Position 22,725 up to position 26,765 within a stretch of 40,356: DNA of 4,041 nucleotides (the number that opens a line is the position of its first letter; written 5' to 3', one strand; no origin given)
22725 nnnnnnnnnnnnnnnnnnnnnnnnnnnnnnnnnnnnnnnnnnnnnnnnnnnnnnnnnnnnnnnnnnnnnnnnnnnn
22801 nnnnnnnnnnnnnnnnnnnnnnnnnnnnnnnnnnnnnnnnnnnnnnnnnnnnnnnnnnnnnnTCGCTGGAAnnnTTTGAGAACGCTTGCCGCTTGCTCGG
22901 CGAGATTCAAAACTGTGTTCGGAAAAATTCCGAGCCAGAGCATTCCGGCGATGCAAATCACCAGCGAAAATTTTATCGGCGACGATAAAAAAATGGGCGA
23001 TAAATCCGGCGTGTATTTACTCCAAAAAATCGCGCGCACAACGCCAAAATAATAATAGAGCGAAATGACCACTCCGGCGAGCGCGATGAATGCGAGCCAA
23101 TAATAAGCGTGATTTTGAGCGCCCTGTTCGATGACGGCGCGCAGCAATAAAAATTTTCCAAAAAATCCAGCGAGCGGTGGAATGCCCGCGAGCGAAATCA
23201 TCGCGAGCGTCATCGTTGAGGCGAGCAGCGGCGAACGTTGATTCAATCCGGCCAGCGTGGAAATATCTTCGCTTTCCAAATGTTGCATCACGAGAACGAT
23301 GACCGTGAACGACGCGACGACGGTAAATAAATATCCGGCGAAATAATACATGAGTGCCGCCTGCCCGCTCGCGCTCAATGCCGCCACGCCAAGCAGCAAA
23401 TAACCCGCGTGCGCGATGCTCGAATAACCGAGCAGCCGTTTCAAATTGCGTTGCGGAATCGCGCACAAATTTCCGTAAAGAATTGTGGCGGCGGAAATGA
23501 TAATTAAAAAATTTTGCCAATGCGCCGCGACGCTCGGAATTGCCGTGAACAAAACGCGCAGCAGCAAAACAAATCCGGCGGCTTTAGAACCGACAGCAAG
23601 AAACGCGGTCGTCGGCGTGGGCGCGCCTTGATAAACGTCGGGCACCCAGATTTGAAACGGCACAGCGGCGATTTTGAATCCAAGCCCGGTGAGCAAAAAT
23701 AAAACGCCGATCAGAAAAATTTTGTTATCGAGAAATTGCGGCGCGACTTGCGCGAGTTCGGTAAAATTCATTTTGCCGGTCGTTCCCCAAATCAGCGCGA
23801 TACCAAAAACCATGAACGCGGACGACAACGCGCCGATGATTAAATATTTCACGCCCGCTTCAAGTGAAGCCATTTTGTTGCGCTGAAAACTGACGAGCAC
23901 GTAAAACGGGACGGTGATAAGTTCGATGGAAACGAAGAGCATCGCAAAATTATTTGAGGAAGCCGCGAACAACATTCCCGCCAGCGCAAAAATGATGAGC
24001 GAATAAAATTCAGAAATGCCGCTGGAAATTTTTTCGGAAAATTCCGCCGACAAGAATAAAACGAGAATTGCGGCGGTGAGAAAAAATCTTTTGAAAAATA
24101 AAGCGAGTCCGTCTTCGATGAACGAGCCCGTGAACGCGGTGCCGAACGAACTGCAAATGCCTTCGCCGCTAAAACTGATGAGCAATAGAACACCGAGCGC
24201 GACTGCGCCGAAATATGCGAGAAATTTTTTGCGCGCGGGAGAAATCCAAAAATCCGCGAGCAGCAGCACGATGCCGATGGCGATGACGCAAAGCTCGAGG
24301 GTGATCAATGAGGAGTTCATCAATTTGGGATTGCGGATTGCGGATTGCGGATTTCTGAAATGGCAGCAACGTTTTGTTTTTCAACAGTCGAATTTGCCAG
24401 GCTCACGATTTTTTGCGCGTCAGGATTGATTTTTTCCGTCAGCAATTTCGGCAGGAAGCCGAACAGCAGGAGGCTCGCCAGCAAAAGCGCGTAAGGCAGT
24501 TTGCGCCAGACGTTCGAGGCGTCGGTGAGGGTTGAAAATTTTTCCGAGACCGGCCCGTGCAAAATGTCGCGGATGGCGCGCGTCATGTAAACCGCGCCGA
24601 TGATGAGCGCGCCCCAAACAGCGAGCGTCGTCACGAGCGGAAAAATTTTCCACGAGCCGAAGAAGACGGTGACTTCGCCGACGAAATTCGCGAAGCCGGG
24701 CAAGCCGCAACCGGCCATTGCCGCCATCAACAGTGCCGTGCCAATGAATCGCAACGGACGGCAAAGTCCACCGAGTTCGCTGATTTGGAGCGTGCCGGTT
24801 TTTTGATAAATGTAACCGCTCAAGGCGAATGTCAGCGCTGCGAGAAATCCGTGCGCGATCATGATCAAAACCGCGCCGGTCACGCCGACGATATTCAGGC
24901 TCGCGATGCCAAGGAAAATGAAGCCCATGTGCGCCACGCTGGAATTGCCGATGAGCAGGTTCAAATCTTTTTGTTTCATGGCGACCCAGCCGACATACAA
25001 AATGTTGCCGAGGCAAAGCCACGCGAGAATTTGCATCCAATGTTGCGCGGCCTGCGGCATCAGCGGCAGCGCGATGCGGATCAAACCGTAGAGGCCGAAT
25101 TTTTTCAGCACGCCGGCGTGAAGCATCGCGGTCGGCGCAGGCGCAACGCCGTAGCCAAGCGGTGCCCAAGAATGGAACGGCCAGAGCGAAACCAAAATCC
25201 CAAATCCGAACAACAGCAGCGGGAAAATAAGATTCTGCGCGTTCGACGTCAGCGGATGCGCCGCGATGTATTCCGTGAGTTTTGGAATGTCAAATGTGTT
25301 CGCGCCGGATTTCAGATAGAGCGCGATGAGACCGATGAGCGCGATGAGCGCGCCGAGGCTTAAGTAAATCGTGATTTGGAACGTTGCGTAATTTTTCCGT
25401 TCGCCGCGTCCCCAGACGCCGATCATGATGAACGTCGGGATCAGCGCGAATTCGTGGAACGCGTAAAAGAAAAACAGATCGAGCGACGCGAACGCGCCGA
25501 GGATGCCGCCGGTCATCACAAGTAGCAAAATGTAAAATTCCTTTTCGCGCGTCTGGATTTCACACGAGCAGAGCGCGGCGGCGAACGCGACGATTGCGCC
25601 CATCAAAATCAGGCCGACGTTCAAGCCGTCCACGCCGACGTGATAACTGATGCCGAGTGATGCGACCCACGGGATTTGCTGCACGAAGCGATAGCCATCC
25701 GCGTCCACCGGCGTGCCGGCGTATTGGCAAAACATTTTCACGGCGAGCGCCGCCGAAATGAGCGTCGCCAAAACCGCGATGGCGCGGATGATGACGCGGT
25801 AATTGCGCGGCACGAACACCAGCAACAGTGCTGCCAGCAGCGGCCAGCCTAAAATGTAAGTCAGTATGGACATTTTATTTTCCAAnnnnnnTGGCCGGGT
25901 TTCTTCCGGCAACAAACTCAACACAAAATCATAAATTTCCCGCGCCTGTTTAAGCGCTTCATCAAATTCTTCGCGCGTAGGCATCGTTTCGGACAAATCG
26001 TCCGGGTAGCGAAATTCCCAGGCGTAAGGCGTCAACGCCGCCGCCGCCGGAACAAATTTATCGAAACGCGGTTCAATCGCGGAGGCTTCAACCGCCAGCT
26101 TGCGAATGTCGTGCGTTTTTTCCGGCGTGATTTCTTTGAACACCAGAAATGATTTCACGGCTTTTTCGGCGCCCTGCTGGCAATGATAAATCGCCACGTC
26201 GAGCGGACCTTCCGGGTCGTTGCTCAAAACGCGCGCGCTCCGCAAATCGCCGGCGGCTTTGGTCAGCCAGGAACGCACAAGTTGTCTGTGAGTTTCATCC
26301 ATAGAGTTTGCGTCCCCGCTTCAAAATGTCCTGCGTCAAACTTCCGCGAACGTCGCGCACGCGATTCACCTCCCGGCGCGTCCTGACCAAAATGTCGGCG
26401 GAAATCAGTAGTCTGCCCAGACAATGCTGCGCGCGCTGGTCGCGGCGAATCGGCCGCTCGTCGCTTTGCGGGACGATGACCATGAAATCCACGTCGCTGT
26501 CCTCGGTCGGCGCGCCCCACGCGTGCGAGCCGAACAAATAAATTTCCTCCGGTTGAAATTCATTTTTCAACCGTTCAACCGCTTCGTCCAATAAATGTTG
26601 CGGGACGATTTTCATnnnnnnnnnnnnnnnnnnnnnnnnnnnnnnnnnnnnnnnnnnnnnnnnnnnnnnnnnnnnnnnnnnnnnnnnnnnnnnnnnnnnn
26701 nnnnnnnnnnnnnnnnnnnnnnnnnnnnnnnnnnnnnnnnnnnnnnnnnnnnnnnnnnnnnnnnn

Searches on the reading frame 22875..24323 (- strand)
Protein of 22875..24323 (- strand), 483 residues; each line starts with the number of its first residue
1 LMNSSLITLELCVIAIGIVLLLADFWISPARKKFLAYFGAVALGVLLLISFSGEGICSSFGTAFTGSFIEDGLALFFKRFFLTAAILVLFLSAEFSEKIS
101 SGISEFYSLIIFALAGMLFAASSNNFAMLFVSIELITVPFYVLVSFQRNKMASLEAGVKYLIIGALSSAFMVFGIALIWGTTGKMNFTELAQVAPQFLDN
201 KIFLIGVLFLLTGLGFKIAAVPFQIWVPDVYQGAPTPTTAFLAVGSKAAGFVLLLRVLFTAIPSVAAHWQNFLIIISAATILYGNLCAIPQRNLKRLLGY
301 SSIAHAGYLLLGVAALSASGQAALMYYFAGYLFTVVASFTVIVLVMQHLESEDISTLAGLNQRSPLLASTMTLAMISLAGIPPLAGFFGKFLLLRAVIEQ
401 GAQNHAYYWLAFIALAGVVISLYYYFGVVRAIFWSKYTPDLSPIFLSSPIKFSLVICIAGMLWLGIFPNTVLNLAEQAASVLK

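Call 53: search_protein_families(library=pfam, proteins=[window:22875-24323:-], max_evalue=0.001)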
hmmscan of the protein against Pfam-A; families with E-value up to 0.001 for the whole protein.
window:22875-24323:- (483 aa): 1 family
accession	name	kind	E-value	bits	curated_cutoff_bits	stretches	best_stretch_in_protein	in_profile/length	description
PF00361.26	Proton_antipo_M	-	9.5e-72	242.1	21.5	1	123-403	1-281/294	NADH:quinone oxidoreductase/Mrp antiporter, TM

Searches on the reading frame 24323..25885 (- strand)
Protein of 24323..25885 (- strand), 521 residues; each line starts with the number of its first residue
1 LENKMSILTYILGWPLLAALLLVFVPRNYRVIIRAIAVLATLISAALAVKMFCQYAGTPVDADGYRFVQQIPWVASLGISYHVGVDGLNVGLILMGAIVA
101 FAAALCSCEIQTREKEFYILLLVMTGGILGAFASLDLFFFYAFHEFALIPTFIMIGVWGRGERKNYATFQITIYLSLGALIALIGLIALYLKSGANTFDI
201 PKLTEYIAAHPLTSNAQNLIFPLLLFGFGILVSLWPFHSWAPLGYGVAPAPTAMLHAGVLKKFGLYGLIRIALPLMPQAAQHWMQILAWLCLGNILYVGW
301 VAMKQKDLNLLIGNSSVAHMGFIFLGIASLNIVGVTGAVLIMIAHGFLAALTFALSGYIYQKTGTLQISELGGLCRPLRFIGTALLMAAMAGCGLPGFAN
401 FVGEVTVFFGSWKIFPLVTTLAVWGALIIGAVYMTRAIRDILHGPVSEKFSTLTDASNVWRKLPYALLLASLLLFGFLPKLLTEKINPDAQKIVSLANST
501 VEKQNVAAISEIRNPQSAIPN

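Call 53: search_protein_families(library=pfam, proteins=[window:24323-25885:-], max_evalue=0.001)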
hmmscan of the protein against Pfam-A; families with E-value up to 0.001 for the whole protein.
window:24323-25885:- (521 aa): 1 family
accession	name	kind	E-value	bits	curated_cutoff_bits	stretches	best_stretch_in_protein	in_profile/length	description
PF00361.26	Proton_antipo_M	-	7.2e-53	180.1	21.5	1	134-427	1-292/294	NADH:quinone oxidoreductase/Mrp antiporter, TM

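Call 60: find_related_loci(query=window:24323-25885:-, collection=genome_contigs, flank=4500)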
Query window:24323-25885:- (521 aa) in genome_contigs; peptide patterns used: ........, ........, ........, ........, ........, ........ (x = any residue, [..] = any of these).
600 stretches matched a pattern (row limit reached: there are more); 565 encode a relative of the query (tblastn E <= 1e-3); the best 80 are kept; 80 distinct loci.
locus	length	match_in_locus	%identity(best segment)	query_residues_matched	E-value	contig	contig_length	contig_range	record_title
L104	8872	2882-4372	95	4-500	0e+0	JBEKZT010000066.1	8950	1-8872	MAG: Verrucomicrobiota bacterium isolate SPRUCE 76 SPRUCE_76_66, whole genome shotgun sequence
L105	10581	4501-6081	91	4-521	0e+0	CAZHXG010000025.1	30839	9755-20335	MAG TPA_asm: uncultured Bifidobacteriaceae bacterium isolate binchicken_co54_528 genome assembly, contig: NODE_2468_leng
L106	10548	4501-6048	89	2-521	0e+0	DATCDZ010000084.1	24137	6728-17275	MAG TPA_asm: Verrucomicrobiia bacterium isolate SMAG_U7740 k141_245033, whole genome shotgun sequence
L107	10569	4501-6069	83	2-521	0e+0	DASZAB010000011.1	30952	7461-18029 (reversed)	MAG TPA_asm: Verrucomicrobiia bacterium isolate SMAG_U6377 k141_366623, whole genome shotgun sequence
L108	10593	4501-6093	83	2-521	0e+0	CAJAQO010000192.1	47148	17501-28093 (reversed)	MAG: uncultured Verrucomicrobia subdivision 3 bacterium isolate B-2_bin-237 genome assembly, contig: bin-237:192/335, wh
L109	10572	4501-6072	84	1-521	0e+0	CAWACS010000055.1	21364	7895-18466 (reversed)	MAG: uncultured Verrucomicrobiae bacterium isolate MFD09286.bin.4.160 genome assembly, contig: contig_94128, whole genom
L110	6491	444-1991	82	2-518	0e+0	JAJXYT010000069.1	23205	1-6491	MAG: bacterium isolate BP7.bin11 NODE_3017_length_23205_cov_1.644250, whole genome shotgun sequence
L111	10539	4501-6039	83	5-520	0e+0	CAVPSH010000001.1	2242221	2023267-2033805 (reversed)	MAG: uncultured bacterium isolate MFD00031.bin.2.149 genome assembly, contig: contig_17968, whole genome shotgun sequenc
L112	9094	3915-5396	85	5-498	0e+0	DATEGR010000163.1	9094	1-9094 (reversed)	MAG TPA_asm: Verrucomicrobiia bacterium isolate SMAG_U8790 k141_203807, whole genome shotgun sequence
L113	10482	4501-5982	85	5-498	0e+0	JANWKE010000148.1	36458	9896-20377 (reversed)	MAG: Verrucomicrobiia bacterium isolate CRAIB_MAG85 c_000000096225, whole genome shotgun sequence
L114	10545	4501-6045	81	1-514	0e+0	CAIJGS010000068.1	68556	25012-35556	MAG: uncultured Verrucomicrobia subdivision 3 bacterium isolate Umea2p1_bin-1422 genome assembly, contig: bin-1422:068/3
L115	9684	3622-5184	82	2-521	0e+0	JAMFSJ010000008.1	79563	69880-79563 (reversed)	MAG: Methylacidimicrobium fagopyrum isolate NGEE_A_bin29 k127_194999, whole genome shotgun sequence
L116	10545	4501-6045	81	1-514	0e+0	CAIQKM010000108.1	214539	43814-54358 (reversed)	MAG: uncultured Verrucomicrobia subdivision 3 bacterium isolate AM-2014-D2_bin-264 genome assembly, contig: bin-264:108/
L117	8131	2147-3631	84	2-499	0e+0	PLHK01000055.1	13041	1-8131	MAG: Limisphaerales bacterium isolate bog_1402 73.20110800_S1S.11_contig_11038, whole genome shotgun sequence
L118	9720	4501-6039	84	6-521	0e+0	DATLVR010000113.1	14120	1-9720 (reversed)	MAG TPA_asm: Verrucomicrobiia bacterium isolate SMAG_U13197 k141_182942, whole genome shotgun sequence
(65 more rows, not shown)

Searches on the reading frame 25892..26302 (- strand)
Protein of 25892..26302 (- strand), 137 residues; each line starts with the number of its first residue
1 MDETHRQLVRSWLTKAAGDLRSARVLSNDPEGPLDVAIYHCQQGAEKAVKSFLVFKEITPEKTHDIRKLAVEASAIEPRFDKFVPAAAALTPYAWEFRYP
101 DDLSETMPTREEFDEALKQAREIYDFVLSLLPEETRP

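Call 53: search_protein_families(library=pfam, proteins=[window:25892-26302:-], max_evalue=0.001)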
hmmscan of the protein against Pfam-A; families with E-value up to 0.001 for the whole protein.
window:25892-26302:- (137 aa): 1 family
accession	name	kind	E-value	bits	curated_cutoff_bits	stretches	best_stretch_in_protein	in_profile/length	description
PF05168.19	HEPN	-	4.2e-26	91.8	22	1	9-128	1-115/117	HEPN domain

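Call 93: search_protein_families(library=ncbifam, proteins=[window:25892-26302:-], max_evalue=0.1)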
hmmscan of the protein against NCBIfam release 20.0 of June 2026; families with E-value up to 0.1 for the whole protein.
window:25892-26302:- (137 aa): 0 families

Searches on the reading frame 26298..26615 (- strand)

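Call 53: search_protein_families(library=pfam, proteins=[window:26298-26615:-], max_evalue=0.001)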
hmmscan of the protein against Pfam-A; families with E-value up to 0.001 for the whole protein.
window:26298-26615:- (106 aa): 4 families
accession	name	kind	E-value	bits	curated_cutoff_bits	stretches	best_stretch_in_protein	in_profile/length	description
PF01909.29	NTP_transf_2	-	5.9e-11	43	21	1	10-68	2-63/93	Nucleotidyltransferase domain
PF18765.7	Polbeta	-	8e-09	36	26.9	1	14-105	5-88/93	Polymerase beta, Nucleotidyltransferase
PF22600.2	MTPAP-like_central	-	2e-05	25.1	27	1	13-66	30-83/139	Poly(A) RNA polymerase, mitochondrial-like, central palm domain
PF10127.15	RlaP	-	0.00033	20.9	23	1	11-48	7-46/249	RNA repair pathway DNA polymerase beta family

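Call 93: search_protein_families(library=ncbifam, proteins=[window:26298-26615:-], max_evalue=0.1)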
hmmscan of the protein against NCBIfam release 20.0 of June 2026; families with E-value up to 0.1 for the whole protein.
window:26298-26615:- (106 aa): 5 families
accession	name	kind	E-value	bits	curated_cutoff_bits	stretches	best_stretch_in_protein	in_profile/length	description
NF047752.1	MntA_antitoxin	equivalog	4.8e-08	32.8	60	1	17-105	2-81/106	type VII toxin-antitoxin system MntA family adenylyltransferase antitoxin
NF051895.1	anti_phage_HalB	equivalog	1.6e-05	24.6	190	1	26-66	3-43/211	anti-phage Hailong system nucleotidyltransferase HalB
NF012212.1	ANT_9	subfamily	0.00015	21.1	340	1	16-58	17-57/249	aminoglycoside nucleotidyltransferase ANT(9)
NF033220.1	ANT_3pp_II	equivalog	0.0043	16.4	400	1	24-75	24-71/258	ANT(3'')-II family aminoglycoside nucleotidyltransferase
NF028535.0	ANT_4p_II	subfamily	0.03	13.6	350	1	7-53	3-50/251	ANT(4')-II family aminoglycoside nucleotidyltransferase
